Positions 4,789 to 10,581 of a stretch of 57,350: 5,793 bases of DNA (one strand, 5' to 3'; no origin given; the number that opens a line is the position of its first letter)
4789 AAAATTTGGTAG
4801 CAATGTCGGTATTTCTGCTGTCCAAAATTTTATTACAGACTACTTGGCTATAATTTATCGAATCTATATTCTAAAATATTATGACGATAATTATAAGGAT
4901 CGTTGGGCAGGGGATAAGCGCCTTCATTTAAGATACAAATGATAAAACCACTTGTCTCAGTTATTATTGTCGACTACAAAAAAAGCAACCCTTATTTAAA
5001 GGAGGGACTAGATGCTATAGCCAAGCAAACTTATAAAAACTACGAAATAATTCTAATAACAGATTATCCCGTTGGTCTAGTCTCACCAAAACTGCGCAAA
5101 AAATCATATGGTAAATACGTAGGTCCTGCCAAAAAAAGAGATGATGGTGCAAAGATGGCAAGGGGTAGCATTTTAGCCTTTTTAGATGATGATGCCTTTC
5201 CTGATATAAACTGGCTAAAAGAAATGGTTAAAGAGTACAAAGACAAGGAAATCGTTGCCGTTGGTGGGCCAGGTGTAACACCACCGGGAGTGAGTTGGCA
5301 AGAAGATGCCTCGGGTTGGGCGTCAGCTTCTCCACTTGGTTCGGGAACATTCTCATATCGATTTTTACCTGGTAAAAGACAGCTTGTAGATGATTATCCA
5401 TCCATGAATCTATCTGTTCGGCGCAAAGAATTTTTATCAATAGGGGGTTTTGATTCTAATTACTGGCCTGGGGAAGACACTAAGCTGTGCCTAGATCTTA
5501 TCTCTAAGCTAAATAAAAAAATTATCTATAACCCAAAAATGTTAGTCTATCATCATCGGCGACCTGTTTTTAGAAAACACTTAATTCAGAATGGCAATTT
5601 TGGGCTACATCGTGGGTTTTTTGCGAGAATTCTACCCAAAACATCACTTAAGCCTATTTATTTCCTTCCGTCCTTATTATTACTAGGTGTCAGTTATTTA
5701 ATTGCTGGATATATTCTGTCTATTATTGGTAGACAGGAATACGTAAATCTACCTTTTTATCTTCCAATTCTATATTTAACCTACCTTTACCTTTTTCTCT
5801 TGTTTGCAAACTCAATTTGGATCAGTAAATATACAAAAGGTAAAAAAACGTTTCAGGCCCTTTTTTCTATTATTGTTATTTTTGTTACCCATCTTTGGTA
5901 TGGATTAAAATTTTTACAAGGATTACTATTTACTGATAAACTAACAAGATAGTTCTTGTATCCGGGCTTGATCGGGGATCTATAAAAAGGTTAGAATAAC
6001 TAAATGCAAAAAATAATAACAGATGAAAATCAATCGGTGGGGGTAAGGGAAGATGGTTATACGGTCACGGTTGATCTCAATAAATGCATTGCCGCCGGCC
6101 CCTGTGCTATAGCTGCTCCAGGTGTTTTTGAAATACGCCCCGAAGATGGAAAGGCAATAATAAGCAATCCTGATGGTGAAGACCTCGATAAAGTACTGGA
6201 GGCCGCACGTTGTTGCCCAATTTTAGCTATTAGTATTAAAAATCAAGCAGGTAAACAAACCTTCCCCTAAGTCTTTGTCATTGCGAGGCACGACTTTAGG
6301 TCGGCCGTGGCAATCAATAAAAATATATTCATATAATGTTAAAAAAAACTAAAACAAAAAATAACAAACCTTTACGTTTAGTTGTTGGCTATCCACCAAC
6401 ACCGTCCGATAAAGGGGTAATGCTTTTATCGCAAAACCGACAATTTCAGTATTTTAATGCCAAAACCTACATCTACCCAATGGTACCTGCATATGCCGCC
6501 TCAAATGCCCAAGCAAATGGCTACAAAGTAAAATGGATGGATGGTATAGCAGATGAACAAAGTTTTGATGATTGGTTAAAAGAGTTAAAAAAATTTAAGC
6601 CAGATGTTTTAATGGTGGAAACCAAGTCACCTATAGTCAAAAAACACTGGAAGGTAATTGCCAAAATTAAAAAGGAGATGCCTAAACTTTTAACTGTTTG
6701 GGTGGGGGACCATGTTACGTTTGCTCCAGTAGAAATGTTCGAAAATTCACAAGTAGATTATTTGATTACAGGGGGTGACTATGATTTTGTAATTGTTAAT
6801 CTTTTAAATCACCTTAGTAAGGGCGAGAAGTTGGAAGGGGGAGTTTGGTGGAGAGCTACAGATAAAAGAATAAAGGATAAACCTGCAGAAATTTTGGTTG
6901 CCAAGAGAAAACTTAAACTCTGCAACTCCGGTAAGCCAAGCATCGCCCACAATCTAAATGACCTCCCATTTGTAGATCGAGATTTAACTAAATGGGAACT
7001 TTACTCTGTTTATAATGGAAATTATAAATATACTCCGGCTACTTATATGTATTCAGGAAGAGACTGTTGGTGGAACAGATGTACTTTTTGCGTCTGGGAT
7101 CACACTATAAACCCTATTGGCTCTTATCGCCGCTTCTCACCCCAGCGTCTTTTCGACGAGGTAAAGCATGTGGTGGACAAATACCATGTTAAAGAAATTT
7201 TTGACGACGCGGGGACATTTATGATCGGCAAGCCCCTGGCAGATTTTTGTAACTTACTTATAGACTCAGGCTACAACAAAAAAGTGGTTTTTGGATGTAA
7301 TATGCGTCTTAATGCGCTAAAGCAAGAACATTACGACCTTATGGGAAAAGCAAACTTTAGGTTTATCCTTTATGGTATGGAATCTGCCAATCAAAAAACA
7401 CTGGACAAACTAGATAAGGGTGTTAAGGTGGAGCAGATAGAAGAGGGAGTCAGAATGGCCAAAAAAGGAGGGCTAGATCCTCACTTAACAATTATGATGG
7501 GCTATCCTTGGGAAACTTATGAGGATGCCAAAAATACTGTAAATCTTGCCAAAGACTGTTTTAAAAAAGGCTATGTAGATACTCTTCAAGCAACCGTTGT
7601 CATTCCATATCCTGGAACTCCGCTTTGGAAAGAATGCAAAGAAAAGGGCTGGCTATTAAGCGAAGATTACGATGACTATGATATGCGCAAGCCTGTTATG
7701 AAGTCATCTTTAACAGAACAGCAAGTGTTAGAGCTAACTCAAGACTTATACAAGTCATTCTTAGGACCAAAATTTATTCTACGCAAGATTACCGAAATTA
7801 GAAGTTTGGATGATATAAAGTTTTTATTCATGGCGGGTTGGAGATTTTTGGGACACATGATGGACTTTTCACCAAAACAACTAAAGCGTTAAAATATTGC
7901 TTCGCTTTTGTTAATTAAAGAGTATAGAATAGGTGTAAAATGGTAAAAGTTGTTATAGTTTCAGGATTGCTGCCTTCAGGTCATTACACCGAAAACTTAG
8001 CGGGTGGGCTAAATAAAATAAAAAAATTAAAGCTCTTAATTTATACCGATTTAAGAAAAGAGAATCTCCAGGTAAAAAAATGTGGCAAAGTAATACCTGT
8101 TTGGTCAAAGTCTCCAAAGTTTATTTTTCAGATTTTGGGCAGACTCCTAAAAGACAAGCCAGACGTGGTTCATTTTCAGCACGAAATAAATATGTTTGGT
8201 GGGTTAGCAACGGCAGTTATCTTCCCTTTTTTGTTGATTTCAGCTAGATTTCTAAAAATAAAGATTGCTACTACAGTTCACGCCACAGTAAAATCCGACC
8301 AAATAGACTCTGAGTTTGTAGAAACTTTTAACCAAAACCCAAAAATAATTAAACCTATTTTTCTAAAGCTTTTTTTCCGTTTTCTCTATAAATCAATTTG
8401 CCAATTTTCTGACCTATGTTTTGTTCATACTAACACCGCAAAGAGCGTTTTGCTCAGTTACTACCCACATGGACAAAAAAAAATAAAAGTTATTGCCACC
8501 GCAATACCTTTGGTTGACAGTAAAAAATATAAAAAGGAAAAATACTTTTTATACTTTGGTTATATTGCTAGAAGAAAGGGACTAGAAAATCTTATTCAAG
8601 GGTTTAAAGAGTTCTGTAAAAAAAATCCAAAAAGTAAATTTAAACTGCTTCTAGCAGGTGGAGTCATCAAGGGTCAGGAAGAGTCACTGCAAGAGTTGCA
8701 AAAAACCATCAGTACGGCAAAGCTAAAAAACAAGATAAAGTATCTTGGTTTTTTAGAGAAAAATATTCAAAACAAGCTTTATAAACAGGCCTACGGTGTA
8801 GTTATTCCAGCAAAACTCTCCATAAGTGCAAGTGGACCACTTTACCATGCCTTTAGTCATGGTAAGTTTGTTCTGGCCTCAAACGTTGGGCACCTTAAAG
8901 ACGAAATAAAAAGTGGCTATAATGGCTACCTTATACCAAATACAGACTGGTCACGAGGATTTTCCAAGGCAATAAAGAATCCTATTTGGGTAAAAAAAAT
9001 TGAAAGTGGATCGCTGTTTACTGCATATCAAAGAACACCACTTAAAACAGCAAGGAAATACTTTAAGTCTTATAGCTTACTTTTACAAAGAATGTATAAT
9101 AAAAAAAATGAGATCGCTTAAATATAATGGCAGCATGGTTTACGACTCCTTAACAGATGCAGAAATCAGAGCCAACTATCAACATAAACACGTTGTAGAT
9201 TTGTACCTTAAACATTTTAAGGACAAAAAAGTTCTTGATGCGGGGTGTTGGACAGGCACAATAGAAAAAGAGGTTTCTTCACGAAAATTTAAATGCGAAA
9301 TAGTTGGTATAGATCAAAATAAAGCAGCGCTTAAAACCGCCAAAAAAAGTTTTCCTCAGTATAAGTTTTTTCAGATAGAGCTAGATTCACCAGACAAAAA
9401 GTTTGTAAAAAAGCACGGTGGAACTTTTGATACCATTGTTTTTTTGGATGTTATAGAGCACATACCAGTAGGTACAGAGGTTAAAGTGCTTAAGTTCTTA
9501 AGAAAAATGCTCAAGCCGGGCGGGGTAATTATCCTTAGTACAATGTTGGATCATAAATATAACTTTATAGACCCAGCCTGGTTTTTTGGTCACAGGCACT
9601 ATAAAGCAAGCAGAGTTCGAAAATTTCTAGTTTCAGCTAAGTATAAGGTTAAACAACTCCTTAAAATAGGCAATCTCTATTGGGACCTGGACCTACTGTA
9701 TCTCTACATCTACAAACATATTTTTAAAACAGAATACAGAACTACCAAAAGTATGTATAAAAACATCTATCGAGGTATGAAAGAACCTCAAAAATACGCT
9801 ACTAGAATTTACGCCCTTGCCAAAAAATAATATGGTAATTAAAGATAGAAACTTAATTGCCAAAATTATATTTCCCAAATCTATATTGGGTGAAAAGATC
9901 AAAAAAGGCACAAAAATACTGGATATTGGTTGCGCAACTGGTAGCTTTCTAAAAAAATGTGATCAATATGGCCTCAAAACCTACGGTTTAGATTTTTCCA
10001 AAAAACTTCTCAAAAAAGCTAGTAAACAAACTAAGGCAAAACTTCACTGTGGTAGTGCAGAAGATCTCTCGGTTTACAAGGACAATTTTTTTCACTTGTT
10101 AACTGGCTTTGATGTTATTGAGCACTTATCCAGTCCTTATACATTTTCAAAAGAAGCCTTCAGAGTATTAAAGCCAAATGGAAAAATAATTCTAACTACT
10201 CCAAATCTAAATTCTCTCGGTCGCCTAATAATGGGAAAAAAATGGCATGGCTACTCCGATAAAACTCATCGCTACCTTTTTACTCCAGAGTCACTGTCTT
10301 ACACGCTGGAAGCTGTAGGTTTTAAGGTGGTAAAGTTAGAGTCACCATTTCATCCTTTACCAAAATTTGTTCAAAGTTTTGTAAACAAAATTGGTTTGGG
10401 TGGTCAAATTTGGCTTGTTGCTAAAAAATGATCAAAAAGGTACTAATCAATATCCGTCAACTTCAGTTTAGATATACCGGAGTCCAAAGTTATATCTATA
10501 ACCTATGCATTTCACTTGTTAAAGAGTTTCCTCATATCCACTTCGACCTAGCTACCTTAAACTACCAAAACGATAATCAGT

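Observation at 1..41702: Roughly 40 kb glycan-assembly super-cluster with an unusual excess of GT-C-type membrane transferases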

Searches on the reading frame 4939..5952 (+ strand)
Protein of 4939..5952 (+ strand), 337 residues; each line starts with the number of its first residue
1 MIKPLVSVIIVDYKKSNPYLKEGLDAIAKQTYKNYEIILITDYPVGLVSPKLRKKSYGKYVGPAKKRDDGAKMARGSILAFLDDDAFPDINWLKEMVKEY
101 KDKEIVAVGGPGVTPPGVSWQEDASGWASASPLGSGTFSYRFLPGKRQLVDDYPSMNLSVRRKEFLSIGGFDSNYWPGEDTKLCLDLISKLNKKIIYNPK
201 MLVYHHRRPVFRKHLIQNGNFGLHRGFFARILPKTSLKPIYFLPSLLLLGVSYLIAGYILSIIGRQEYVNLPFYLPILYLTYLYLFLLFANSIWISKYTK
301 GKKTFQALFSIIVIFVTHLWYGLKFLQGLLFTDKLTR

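Call 3: search_protein_families(library=pfam, proteins=[window:4939-5952:+], max_evalue=0.01)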
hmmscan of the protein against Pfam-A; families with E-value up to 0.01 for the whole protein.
window:4939-5952:+ (337 aa): 4 families
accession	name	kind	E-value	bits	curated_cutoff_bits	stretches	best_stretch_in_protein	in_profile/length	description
PF00535.33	Glycos_transf_2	-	1e-14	55.2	23.3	1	7-120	1-124/168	Glycosyl transferase family 2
PF10111.15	Glyco_tranf_2_2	-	1.8e-07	31.4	27.3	1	8-228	3-232/276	Glycosyltransferase like family 2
PF13632.12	Glyco_trans_2_3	-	1.2e-05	25.7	27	1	80-287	3-197/198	Glycosyl transferase family group 2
PF13641.12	Glyco_tranf_2_3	-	8.9e-05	23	27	1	6-214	3-220/230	Glycosyltransferase like family 2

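Call 67: search_protein_families(library=ncbifam, proteins=[window:4939-5952:+], max_evalue=0.00001)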
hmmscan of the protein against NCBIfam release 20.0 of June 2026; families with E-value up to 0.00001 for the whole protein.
window:4939-5952:+ (337 aa): 5 families
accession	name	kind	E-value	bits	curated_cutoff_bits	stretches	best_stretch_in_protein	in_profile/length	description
TIGR03965.1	mycofact_glyco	equivalog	1.8e-23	83.2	280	1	60-222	139-297/467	mycofactocin biosynthesis glycosyltransferase MftF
NF041394.1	GtaseAglG_Halo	equivalog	4.3e-20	72.2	440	1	6-206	3-216/304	glucosyl-dolichyl phosphate glucuronosyltransferase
NF041875.1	EPS_EpsD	equivalog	2.4e-17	63.3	370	1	6-221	1-223/325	exopolysaccharide biosynthesis glycosyltransferase EpsD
NF038302.1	EPS_HpsE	equivalog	3.2e-08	32.9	300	0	62-102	73-113/307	hormogonium polysaccharide biosynthesis glycosyltransferase HpsE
NF038299.1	EPS_HpsN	equivalog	7.6e-07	28.4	425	0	4-110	1-117/317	hormogonium polysaccharide biosynthesis glycosyltransferase HpsN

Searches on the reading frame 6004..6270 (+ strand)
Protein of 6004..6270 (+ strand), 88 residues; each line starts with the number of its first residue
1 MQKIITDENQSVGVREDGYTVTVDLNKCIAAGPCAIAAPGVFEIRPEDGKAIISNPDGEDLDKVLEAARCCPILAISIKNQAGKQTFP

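Call 82: search_protein_families(library=pfam, proteins=[window:6004-6270:+], max_evalue=0.01)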
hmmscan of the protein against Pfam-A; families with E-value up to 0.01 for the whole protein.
window:6004-6270:+ (88 aa): 3 families
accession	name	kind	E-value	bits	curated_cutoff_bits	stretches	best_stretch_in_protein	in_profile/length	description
PF13370.11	Fer4_13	-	5.6e-12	46.6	24.5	1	23-77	1-57/58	4Fe-4S single cluster domain of Ferredoxin I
PF13459.11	Fer4_15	-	1.3e-08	35.9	22.4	1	21-78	1-66/66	4Fe-4S single cluster domain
PF06902.16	Fer4_19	-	0.003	18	24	1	20-73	7-56/64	Divergent 4Fe-4S mono-cluster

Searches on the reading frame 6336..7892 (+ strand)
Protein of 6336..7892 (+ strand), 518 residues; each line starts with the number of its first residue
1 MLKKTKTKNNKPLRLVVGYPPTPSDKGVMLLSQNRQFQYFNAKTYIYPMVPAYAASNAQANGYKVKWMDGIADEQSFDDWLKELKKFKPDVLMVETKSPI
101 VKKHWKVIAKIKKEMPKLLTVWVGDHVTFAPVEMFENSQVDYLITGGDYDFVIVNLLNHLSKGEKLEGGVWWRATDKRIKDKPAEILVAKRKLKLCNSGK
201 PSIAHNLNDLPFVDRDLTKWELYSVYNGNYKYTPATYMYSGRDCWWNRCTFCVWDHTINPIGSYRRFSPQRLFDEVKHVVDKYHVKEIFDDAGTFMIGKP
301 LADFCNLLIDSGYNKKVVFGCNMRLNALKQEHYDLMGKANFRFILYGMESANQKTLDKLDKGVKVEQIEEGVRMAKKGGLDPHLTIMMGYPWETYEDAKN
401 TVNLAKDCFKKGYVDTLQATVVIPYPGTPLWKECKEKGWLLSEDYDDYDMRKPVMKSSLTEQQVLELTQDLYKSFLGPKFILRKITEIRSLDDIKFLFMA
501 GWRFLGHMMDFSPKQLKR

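Call 3: search_protein_families(library=pfam, proteins=[window:6336-7892:+], max_evalue=0.01)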
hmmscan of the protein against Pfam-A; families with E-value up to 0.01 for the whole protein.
window:6336-7892:+ (518 aa): 2 families
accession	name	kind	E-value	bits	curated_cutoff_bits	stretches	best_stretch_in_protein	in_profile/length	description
PF04055.27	Radical_SAM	-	1.9e-17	64.3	29.5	1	242-404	5-165/166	Radical SAM superfamily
PF02310.24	B12-binding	-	6.6e-07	29.6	32.1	1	44-146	10-111/121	B12 binding domain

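Call 10: search_protein_families(library=ncbifam, proteins=[window:6336-7892:+], max_evalue=1)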
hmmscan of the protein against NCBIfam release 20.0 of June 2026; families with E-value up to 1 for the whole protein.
window:6336-7892:+ (518 aa): 25 families
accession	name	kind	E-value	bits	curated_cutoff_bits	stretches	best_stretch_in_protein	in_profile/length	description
TIGR03471.1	HpnJ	equivalog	1.7e-48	165.7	577.6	1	43-505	29-464/472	hopanoid biosynthesis associated radical SAM protein HpnJ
TIGR02026.1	BchE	equivalog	7.6e-31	107.5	481.35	1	49-479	23-431/497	magnesium-protoporphyrin IX monomethyl ester anaerobic oxidative cyclase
NF050148.1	rSAM_ApyD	equivalog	1.1e-19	70.3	750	1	106-436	92-395/645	RiPP biosynthesis radical SAM protein ApyD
TIGR04479.1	bcpD_PhpK_rSAM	subfamily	9.4e-18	63.8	600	1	231-478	237-471/504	PhpK family radical SAM P-methyltransferase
TIGR04013.1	B12_SAM_MJ_1487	hypoth_equivalog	1e-17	64.1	251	2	322-435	246-358/382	TIGR04013 family B12-binding domain/radical SAM domain-containing protein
TIGR04367.1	HpnR_B12_rSAM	equivalog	1e-17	63.9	650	1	54-463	28-400/490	hopanoid C-3 methylase HpnR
TIGR03975.1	rSAM_ocin_1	subfamily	3.1e-17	62.3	281.85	1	109-403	149-425/606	RiPP maturation radical SAM C-methyltransferase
TIGR04072.2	rSAM_ladder_B12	equivalog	3.7e-15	55.5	360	2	242-433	187-365/443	lipid biosynthesis B12-binding/radical SAM protein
TIGR04295.1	B12_rSAM_oligo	hypoth_equivalog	6.3e-15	54.8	400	1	38-432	15-382/422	TIGR04295 family B12-binding domain-containing radical SAM protein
TIGR04014.1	B12_SAM_MJ_0865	equivalog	1.7e-13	50.1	360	1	314-434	242-358/434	methyl-coenzyme M reductase glutamine C-methyltransferase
NF040542.1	rSAM_RCCLKC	equivalog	8.2e-11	41.7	450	2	331-437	273-380/423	arsinothricin biosynthesis radical SAM protein ArsL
NF038361.1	rSAM_Sden_1168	equivalog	4.4e-09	35.4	575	1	181-464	224-503/560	Sden_1168 family B12-binding radical SAM P-methyltransferase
TIGR04385.1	B12_rSAM_cofa1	equivalog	4.7e-09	36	450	1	46-406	18-362/438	B12 lower ligand biosynthesis radical SAM protein BzaD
NF033070.1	rSAM_AprD4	equivalog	1.6e-08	33.9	500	1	272-460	231-416/456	AprD4 family radical SAM diol-dehydratase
TIGR03960.1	rSAM_fuse_unch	hypoth_equivalog_domain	4.4e-07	28.8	462.3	1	249-411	266-427/605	TIGR03960 family B12-binding radical SAM protein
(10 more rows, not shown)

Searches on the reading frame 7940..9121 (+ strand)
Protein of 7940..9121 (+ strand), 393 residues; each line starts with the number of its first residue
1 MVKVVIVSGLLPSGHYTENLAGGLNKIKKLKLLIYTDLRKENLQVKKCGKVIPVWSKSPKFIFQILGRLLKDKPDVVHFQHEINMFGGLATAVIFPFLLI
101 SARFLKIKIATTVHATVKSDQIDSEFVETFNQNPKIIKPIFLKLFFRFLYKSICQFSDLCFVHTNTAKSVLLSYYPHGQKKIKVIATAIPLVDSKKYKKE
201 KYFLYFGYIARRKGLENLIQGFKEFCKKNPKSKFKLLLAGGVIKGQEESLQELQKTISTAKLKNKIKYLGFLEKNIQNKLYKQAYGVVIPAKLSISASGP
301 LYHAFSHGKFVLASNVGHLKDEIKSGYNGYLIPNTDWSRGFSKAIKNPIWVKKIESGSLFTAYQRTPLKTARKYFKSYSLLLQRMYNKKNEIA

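Call 3: search_protein_families(library=pfam, proteins=[window:7940-9121:+], max_evalue=0.01)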
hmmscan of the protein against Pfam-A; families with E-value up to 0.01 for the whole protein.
window:7940-9121:+ (393 aa): 3 families
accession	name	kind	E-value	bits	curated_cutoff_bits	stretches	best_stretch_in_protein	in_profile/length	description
PF00534.26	Glycos_transf_1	-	4.5e-19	69.1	26.4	1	194-347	9-158/172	Glycosyl transferases group 1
PF13692.12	Glyco_trans_1_4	-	4.7e-16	59.8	27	1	201-346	2-137/142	Glycosyl transferases group 1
PF13439.12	Glyco_transf_4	-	3.5e-09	37.3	28.5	1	51-190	50-167/170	Glycosyltransferase Family 4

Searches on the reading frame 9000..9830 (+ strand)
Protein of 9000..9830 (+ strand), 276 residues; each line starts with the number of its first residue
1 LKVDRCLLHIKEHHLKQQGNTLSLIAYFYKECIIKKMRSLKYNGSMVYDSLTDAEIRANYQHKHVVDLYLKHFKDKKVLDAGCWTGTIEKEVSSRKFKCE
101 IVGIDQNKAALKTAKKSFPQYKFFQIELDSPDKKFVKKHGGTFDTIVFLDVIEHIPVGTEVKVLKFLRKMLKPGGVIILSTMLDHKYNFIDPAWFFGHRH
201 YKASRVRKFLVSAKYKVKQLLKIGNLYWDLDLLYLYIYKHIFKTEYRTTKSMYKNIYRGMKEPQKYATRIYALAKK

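Call 3: search_protein_families(library=pfam, proteins=[window:9000-9830:+], max_evalue=0.01)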
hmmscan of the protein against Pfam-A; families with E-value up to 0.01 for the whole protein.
window:9000-9830:+ (276 aa): 11 families
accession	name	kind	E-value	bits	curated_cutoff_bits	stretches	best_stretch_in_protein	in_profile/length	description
PF13489.12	Methyltransf_23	-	4.9e-14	52.8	27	1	65-184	12-121/164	Methyltransferase domain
PF08242.18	Methyltransf_12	-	2.2e-13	51.2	30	1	79-177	1-98/98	Methyltransferase domain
PF13847.12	Methyltransf_31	-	4.9e-13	49.4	27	1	74-183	3-113/145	Methyltransferase domain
PF13649.12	Methyltransf_25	-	8.5e-12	46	27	1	78-175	1-97/97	Methyltransferase domain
PF08241.18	Methyltransf_11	-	1.9e-09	38.4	21.2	1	79-179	1-95/95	Methyltransferase domain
PF02353.26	CMAS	-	1e-05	25.5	27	1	74-185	62-170/273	Mycolic acid cyclopropane synthetase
PF01209.24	Ubie_methyltran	-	2.9e-05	24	20.1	1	71-179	44-151/233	ubiE/COQ5 methyltransferase family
PF05175.20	MTS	-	4.8e-05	23.5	23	1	70-147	24-103/170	Methyltransferase small domain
PF08003.17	Methyltransf_9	-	0.00015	21.3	23.8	1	46-265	88-295/315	Protein of unknown function (DUF1698)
PF01728.25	FtsJ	-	0.00056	20.3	24.1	1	71-155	20-103/181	FtsJ-like methyltransferase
PF06325.19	PrmA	-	0.0052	16.8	22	1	74-191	161-270/296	Ribosomal protein L11 methyltransferase (PrmA)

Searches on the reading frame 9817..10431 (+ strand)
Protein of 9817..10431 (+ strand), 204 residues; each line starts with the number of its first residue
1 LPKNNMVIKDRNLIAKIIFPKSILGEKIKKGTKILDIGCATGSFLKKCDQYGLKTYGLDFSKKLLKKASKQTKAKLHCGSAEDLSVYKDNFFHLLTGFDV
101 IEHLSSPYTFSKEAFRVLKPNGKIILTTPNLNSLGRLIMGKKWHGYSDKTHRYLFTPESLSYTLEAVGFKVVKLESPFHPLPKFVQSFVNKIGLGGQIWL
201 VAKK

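Call 3: search_protein_families(library=pfam, proteins=[window:9817-10431:+], max_evalue=0.01)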
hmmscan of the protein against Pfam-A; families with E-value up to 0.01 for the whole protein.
window:9817-10431:+ (204 aa): 10 families
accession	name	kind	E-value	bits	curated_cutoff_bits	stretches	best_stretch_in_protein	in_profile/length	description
PF13489.12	Methyltransf_23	-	2.3e-22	79.9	27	1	24-173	16-163/164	Methyltransferase domain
PF08241.18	Methyltransf_11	-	1.9e-19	70.5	21.2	1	35-126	1-95/95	Methyltransferase domain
PF13649.12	Methyltransf_25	-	2.2e-14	54.3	27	1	34-122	1-97/97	Methyltransferase domain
PF13847.12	Methyltransf_31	-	5.7e-14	52.5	27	1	28-133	1-114/145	Methyltransferase domain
PF08242.18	Methyltransf_12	-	2.2e-11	44.7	30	1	35-124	1-98/98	Methyltransferase domain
PF07021.18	MetW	-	1.7e-07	31.5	21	1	24-131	7-112/193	Methionine biosynthesis protein MetW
PF01209.24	Ubie_methyltran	-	1.4e-06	28.3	20.1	1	28-125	45-150/233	ubiE/COQ5 methyltransferase family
PF02353.26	CMAS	-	1.1e-05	25.4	27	1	27-129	59-167/273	Mycolic acid cyclopropane synthetase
PF05219.18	DREV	-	0.00062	19.4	26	1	8-127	72-187/265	DREV methyltransferase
PF01728.25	FtsJ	-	0.00079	19.8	24.1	1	28-88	19-82/181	FtsJ-like methyltransferase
